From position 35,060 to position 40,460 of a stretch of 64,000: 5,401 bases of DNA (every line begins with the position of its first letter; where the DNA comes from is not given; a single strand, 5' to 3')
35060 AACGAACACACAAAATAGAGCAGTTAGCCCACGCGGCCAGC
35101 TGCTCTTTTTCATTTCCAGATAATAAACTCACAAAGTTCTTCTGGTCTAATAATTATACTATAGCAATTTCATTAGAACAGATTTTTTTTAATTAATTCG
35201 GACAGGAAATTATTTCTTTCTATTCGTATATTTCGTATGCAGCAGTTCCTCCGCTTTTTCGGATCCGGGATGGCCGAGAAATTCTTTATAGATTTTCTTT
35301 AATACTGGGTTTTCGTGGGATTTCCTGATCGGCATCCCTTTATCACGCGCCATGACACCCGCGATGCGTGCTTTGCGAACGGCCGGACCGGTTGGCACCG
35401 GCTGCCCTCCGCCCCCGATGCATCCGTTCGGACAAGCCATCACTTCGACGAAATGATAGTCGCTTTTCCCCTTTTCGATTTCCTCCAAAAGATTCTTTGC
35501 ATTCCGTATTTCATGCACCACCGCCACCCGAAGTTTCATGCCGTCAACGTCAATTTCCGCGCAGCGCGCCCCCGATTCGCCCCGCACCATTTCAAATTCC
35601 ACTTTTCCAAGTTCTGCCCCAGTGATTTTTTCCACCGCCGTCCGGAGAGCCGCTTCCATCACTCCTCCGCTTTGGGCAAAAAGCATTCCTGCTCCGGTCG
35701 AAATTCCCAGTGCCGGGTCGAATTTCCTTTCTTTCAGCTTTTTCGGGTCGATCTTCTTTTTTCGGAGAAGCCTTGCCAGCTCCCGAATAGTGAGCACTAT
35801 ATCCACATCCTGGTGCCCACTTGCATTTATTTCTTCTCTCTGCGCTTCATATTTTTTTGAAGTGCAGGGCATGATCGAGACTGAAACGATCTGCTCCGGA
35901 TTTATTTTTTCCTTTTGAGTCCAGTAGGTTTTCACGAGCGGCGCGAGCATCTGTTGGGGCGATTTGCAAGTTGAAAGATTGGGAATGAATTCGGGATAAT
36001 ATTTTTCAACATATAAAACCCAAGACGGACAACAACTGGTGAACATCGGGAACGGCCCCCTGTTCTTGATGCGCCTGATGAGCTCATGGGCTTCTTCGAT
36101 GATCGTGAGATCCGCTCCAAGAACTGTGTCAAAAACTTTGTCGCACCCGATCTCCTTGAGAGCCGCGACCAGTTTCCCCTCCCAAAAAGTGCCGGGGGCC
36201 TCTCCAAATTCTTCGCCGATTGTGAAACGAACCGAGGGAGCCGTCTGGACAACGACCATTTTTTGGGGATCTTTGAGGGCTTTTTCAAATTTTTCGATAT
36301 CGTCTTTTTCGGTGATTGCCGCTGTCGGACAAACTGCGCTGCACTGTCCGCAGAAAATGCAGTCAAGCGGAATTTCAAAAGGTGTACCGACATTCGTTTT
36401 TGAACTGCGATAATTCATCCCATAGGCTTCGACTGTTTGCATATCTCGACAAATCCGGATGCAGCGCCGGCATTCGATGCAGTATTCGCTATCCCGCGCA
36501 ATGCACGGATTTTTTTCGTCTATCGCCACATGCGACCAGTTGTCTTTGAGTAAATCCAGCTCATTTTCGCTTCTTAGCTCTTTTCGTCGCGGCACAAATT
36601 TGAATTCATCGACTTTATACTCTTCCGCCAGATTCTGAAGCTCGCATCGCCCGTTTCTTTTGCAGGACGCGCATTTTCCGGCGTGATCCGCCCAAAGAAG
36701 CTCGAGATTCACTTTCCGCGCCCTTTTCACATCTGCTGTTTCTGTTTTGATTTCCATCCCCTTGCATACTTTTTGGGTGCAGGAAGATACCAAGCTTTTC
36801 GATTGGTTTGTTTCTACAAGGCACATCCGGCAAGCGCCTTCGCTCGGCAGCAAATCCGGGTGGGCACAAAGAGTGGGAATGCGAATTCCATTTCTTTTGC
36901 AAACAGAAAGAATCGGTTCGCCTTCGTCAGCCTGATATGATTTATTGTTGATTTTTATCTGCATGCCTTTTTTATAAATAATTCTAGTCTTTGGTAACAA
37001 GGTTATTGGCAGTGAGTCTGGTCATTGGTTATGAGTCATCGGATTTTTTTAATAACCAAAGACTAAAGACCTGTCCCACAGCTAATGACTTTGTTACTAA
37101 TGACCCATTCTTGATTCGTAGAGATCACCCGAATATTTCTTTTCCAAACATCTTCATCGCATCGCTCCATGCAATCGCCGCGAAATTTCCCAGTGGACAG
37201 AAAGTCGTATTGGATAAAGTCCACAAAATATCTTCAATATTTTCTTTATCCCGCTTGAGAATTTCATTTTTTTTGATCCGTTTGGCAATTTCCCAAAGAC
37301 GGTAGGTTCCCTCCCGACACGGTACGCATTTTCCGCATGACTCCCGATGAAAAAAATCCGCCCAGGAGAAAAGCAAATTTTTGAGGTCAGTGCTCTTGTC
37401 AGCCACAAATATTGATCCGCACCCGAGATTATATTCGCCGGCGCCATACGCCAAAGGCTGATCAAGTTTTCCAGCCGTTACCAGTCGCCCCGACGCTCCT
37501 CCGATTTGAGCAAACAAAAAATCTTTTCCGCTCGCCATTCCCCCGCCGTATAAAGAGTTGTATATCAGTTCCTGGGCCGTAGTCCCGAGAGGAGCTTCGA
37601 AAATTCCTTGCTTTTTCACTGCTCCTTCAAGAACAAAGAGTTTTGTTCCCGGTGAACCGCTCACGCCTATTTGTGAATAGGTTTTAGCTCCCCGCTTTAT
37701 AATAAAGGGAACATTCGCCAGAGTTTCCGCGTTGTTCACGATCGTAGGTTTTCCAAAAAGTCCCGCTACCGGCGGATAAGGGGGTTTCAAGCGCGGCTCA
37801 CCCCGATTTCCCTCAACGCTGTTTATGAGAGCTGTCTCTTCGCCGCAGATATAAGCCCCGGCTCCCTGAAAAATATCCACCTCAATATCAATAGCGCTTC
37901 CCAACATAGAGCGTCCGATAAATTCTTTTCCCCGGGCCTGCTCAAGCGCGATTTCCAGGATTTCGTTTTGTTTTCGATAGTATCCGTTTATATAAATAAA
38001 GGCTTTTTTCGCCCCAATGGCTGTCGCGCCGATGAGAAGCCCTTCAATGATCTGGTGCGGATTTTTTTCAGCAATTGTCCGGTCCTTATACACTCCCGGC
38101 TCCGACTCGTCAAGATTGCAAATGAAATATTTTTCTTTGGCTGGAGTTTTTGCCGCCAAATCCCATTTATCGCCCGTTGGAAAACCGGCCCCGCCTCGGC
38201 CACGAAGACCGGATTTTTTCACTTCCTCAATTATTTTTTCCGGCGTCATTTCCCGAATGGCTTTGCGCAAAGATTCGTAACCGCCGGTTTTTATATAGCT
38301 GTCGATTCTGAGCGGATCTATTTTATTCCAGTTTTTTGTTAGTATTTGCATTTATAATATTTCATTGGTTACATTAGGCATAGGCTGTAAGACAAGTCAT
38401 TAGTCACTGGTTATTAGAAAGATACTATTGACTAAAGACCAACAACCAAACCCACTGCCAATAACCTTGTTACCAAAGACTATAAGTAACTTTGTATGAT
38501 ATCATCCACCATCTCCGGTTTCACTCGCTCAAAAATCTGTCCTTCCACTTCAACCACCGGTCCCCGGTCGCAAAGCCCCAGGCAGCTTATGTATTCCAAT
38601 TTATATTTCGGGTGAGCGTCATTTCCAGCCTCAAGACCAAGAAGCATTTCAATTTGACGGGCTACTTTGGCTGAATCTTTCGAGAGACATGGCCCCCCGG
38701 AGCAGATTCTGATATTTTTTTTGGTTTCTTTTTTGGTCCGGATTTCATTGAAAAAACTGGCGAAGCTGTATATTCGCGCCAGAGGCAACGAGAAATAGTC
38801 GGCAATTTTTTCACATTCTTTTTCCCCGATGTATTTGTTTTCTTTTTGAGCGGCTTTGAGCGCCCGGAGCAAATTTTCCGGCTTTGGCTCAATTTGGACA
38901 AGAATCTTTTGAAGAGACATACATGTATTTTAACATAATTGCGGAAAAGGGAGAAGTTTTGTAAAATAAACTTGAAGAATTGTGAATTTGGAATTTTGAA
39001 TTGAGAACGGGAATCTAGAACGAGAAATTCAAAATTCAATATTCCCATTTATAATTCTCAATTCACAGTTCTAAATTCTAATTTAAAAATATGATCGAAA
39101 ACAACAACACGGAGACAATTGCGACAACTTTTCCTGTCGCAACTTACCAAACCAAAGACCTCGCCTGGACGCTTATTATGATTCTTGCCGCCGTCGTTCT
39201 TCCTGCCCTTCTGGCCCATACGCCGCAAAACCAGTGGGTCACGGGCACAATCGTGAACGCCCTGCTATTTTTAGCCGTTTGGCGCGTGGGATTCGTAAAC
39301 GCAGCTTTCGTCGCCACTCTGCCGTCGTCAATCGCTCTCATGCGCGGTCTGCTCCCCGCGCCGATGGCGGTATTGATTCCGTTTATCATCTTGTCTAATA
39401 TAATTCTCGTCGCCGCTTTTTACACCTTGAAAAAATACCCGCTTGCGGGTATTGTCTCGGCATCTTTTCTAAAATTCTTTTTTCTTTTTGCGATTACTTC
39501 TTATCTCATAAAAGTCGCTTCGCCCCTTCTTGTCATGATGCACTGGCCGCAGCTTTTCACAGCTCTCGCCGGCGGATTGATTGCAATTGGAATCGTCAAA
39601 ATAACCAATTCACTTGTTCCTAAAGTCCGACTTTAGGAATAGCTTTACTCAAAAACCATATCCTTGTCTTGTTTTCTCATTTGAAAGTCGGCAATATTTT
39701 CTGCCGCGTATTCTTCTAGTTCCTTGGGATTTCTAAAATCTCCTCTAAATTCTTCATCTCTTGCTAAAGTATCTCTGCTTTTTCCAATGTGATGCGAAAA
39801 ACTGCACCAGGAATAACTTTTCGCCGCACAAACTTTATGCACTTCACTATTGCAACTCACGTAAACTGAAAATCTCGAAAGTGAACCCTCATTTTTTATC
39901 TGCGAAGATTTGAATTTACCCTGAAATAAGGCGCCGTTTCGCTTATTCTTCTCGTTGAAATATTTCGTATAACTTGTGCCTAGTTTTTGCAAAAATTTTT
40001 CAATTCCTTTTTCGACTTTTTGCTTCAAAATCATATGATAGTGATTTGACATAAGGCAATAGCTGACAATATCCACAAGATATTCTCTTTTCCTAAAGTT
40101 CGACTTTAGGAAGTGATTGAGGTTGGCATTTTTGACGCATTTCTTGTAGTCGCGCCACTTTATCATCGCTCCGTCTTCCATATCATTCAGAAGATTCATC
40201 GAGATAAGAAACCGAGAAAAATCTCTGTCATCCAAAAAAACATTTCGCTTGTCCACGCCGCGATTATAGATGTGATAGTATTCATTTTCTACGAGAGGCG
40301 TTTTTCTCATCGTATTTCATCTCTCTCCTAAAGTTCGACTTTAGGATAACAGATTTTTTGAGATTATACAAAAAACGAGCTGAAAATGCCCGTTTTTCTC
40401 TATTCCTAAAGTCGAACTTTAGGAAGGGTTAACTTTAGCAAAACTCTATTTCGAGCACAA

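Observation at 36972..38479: About 130-bp structured intergenic repeat family; an inverted pair brackets hydB inside the hydrogenase operon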

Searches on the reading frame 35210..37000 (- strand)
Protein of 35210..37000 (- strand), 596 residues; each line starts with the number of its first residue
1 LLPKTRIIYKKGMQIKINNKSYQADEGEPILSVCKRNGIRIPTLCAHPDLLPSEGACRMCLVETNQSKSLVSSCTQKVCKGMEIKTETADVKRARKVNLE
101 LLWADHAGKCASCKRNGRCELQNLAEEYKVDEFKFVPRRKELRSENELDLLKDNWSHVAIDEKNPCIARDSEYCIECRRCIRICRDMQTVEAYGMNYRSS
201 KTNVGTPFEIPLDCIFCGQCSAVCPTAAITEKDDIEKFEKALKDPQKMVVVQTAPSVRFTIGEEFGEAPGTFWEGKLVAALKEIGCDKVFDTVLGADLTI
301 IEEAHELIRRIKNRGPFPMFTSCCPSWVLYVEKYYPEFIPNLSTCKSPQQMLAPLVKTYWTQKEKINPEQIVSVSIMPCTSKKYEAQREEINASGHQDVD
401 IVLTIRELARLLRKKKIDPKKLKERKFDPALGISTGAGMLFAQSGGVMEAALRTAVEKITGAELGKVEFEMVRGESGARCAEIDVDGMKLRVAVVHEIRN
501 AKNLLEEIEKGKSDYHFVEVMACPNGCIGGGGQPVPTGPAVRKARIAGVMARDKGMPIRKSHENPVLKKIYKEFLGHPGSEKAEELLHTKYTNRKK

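Call 14: search_protein_families(library=pfam, proteins=[window:35210-37000:-])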
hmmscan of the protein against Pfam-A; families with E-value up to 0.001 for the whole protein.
window:35210-37000:- (596 aa): 11 families
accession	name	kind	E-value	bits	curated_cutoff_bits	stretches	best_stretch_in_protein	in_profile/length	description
PF02906.19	Fe_hyd_lg_C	-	5.9e-96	321.3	22.1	1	247-531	1-245/245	Iron only hydrogenase large subunit, C-terminal domain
PF02256.22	Fe_hyd_SSU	-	6.1e-24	84.3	24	1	541-594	3-56/56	Iron hydrogenase small subunit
PF13510.11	Fer2_4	-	2.8e-19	69.4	22.8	1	13-88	4-81/82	2Fe-2S iron-sulfur cluster binding domain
PF10588.14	NADH-G_4Fe-4S_3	-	3.7e-14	52.4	27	1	95-132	1-38/40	NADH-ubiquinone oxidoreductase-G iron-sulfur binding region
PF00037.32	Fer4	-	1.2e-07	31.7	21.1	1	211-230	5-24/24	4Fe-4S binding domain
PF12838.12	Fer4_7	-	3.1e-07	31.2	27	1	174-228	2-52/52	4Fe-4S dicluster domain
PF22117.2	Fer4_Nqo3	-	3.5e-07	30.7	27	1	165-230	2-67/67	NADH-quinone oxidoreductase subunit 3, ferredoxin-like domain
PF13187.11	Fer4_9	-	1.2e-06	28.8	27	1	173-229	1-52/52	4Fe-4S dicluster domain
PF14697.11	Fer4_21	-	1.1e-05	25.9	35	1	170-229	4-57/59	4Fe-4S dicluster domain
PF13237.11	Fer4_10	-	1.5e-05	25.3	25.5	1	167-225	2-53/53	4Fe-4S dicluster domain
PF13484.11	Fer4_16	-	0.00097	20.3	30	1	214-238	2-27/66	4Fe-4S double cluster binding domain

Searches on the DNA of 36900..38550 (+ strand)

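Call 58: search_rna_families(source=window, start=36900, end=38550, threshold=evalue, max_evalue=1)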
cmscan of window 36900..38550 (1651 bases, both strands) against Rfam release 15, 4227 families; matches with E-value up to 1: 2.
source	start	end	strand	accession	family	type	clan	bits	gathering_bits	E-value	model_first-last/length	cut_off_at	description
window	36987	37106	+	RF04276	MIR4371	Gene; miRNA;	CL00144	29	110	0.00067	1-158/158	no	MIR4371 microRNA precursor family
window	37001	37089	+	RF00991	mir-599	Gene; miRNA;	-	19.6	94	0.54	1-88/88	no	mir-599 microRNA precursor family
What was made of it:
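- On Any curated RNA family (Rfam 15): Only spurious miRNA-precursor hits, far below threshold (29 vs 110 bits) (call 58).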

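Call 61: search_dna_similar(query=window:36984-37108:+, collection=plasmids, mode=distant, max_evalue=0.01, max_rows=25)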
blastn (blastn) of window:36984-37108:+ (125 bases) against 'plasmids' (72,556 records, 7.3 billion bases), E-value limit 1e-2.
No match.
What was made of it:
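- On Heptameric tandem repeats (STRR-like): No match in plasmids (call 61).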

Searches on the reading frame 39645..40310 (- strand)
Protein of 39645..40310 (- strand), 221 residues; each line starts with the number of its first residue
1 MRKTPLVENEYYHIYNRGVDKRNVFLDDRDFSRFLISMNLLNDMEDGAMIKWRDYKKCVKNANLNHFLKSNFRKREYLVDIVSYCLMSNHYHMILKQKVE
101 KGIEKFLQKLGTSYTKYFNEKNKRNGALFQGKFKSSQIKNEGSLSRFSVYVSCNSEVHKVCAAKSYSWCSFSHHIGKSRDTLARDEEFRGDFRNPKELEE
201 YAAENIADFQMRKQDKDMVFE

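Call 14: search_protein_families(library=pfam, proteins=[window:39645-40310:-])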
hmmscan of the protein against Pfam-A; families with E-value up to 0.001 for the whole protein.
window:39645-40310:- (221 aa): 1 family
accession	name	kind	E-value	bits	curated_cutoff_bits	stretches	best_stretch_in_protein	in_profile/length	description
PF01797.21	Y1_Tnp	-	1e-07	32.5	23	1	67-151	27-118/121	Transposase IS200 like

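Call 57: search_protein_families(library=ncbifam, proteins=[window:39645-40310:-], max_evalue=0.01)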
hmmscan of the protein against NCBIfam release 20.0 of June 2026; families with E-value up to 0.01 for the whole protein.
window:39645-40310:- (221 aa): 1 family
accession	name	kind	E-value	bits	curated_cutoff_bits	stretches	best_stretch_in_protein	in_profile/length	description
NF047646.1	REP_Tyr_transpos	equivalog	5.2e-09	36.1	80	1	63-162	29-138/146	REP-associated tyrosine transposase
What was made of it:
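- Its best NCBIfam match is REP_Tyr_transpos (calls 14, 57).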
